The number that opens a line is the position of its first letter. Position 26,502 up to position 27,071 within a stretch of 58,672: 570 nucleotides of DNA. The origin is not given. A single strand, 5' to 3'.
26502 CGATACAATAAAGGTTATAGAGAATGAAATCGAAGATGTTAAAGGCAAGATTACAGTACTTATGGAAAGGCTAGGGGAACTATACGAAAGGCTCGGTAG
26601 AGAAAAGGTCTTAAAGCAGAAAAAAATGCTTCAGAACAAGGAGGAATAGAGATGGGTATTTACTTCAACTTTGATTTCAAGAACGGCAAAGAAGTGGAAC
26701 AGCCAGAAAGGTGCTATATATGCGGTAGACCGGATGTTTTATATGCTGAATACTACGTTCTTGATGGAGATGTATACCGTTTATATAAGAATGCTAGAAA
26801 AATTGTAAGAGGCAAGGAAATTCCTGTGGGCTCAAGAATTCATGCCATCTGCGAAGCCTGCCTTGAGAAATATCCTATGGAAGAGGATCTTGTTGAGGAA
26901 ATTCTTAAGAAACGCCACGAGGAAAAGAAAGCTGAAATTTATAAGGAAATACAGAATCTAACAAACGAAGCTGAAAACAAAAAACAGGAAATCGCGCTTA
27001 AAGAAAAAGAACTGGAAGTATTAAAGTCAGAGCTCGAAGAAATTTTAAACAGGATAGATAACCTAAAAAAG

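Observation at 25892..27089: Tightly coupled three-gene cassette of unknown small proteins, including tandem Zn-ribbon/coiled-coil paralogs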

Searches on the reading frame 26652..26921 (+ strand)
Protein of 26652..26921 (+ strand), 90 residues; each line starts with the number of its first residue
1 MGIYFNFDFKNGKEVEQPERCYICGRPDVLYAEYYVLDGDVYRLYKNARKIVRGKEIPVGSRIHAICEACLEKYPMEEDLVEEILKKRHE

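Call 26: search_solved_structures(query=A3, max_evalue=10, show_alignments=3)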
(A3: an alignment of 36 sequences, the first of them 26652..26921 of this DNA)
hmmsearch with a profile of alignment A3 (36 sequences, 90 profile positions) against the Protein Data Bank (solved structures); distinct sequences matched with E-value up to 10: 2.
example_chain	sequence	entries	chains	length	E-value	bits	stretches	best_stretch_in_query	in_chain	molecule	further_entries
8wmy_A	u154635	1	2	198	0.011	19.1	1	27-53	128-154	bis(5'-nucleosyl)-tetraphosphatase (symmetrical)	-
3oe3_A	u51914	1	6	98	0.38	14.2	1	16-61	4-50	Putative periplasmic protein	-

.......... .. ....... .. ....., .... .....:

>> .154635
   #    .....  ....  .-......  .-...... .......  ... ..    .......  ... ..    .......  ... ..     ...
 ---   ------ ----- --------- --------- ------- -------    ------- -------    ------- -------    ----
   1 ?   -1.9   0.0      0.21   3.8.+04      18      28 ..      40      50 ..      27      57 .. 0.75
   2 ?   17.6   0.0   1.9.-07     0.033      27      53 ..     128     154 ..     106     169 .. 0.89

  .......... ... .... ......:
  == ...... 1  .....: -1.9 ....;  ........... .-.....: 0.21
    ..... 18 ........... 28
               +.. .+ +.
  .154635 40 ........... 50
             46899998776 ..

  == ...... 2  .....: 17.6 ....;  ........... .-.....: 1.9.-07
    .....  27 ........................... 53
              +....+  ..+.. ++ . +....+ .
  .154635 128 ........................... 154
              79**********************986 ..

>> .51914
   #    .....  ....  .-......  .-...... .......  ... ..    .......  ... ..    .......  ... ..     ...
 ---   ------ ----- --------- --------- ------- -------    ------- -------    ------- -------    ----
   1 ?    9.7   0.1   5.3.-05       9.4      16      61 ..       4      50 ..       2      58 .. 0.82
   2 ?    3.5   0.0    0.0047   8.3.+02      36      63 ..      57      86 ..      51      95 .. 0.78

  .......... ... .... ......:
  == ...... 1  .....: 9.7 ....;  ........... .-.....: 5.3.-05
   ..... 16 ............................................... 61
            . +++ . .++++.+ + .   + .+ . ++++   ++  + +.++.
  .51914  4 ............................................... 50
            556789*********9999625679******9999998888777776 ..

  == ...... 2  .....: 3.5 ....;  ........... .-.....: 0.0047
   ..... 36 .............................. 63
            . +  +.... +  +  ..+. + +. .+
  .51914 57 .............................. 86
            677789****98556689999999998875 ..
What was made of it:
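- On Zinc ribbon / zinc knuckle structural class: The PDB profile search found nothing relevant (call 26).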

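Call 35: search_protein_representatives(alignment_id=A3)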
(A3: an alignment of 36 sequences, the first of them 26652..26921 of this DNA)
Query: 36 sequences, 90 profile positions. Proteins with E-value up to 0.001 (for the whole library): 4; up to 1e-10: 3; up to 1e-30: 2. The best 4 are listed.
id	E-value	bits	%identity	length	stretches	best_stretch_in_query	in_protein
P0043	4.9e-38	145.3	-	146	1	1-89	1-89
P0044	1.1e-35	137.7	-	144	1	1-90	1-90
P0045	1.5e-30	121.3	-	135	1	1-90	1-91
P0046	9.7e-05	38.6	-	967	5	59-87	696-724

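Call 36: find_related_loci(query=A3, collection=genome_contigs, flank=8000)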
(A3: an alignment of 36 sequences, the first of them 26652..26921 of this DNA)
Query A3 (90 aa) in genome_contigs; peptide patterns used: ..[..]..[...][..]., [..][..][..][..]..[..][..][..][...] (x = any residue, [..] = any of these).
75 stretches matched a pattern; 5 encode a relative of the query (tblastn E <= 1e-3); 5 distinct loci.
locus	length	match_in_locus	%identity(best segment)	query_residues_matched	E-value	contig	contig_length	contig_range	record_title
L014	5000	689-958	66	1-90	3e-41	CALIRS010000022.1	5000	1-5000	MAG: uncultured bacterium isolate S1_Bin_METABAT__199_sub genome assembly, contig: c_000003357290, whole genome shotgun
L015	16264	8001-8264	64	1-88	2e-40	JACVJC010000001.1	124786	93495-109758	MAG: Candidatus Geothermocultor quzhuomuensis isolate QZM4_1.bin.14 contig001, whole genome shotgun sequence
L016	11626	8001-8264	60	1-88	5e-37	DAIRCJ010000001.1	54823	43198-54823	MAG TPA_asm: Candidatus Geothermocultoraceae bacterium isolate CTOTU1355 NODE_56_length_54823_cov_4.652425, whole genome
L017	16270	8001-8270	59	1-90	9e-37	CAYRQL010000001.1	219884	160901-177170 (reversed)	MAG TPA_asm: uncultured Actinomycetota bacterium isolate binchicken_co40_100 genome assembly, contig: NODE_66_length_219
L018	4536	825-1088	58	1-88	2e-35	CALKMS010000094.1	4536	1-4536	MAG: uncultured bacterium isolate S1_Bin_METABAT__391_1 genome assembly, contig: c_000001930859, whole genome shotgun se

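Call 43: search_protein_families(library=pfam, alignment_id=A3, max_evalue=5)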
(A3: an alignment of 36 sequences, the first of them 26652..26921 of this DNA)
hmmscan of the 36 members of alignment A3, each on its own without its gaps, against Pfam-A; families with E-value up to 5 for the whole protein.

A. member 1, window:26652-26921:+ (90 aa): 5 families
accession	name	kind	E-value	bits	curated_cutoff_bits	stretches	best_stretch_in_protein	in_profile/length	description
PF18912.6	DZR_2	-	0.011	16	27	1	62-78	19-36/56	Double zinc ribbon domain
PF10217.14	DUF2039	-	0.041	14.6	27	0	5-32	41-68/89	Uncharacterized conserved protein (DUF2039)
PF00253.27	Ribosomal_S14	-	0.077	13.2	27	1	13-34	10-31/54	Ribosomal protein S14p/S29e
PF14634.12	zf-RING_5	-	0.088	13.2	27.9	1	64-75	22-33/43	zinc-RING finger domain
PF18517.6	LZ3wCH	-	0.16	12.4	26.1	1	63-82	24-43/55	Leucine zipper with capping helix domain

B. families by the number of members that match (of 36 scanned): 24 families
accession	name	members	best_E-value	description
PF10217.14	DUF2039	17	0.0074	Uncharacterized conserved protein (DUF2039)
PF14634.12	zf-RING_5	9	0.022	zinc-RING finger domain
PF14471.11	DUF4428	7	0.00078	Domain of unknown function (DUF4428)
PF09484.15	Cas_TM1802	6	0.0014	CRISPR-associated protein TM1802 (cas_TM1802)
PF14447.12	Prok-RING_4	6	0.0022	Prokaryotic RING finger family 4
PF06884.16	DUF1264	6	0.018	Protein of unknown function (DUF1264)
PF17026.10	zf-RRPl_C4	4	0.0026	Putative ribonucleoprotein zinc-finger pf C4 type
PF18912.6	DZR_2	4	0.0078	Double zinc ribbon domain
PF17981.7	ADD_ATRX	4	0.032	Cysteine Rich ADD domain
PF01096.23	Zn_ribbon_TFIIS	4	0.039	Transcription factor S-II (TFIIS)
PF05876.18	GpA_ATPase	4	0.041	Phage terminase large subunit gpA, ATPase domain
PF14354.12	Lar_restr_allev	3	0.09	Restriction alleviation protein Lar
PF16002.10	Headcase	2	0.03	Headcase protein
PF00096.32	zf-C2H2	2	0.054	Zinc finger, C2H2 type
PF00253.27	Ribosomal_S14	2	0.077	Ribosomal protein S14p/S29e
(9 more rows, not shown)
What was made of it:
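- Weak sub-threshold hits go to TFIIS, RING and ribosomal Zn fingers (call 43).
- Tried and rejected: A Pfam scan of all 36 isolated heads gave nothing above threshold (call 43).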

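Call 56: find_related_loci(query=A3, collection=viral_contigs, flank=5000)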
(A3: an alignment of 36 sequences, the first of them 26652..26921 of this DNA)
Query A3 (90 aa) in viral_contigs; peptide patterns used: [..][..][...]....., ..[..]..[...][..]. (x = any residue, [..] = any of these).
47 stretches matched a pattern, but none encodes a relative of the query by tblastn (E <= 1e-3).
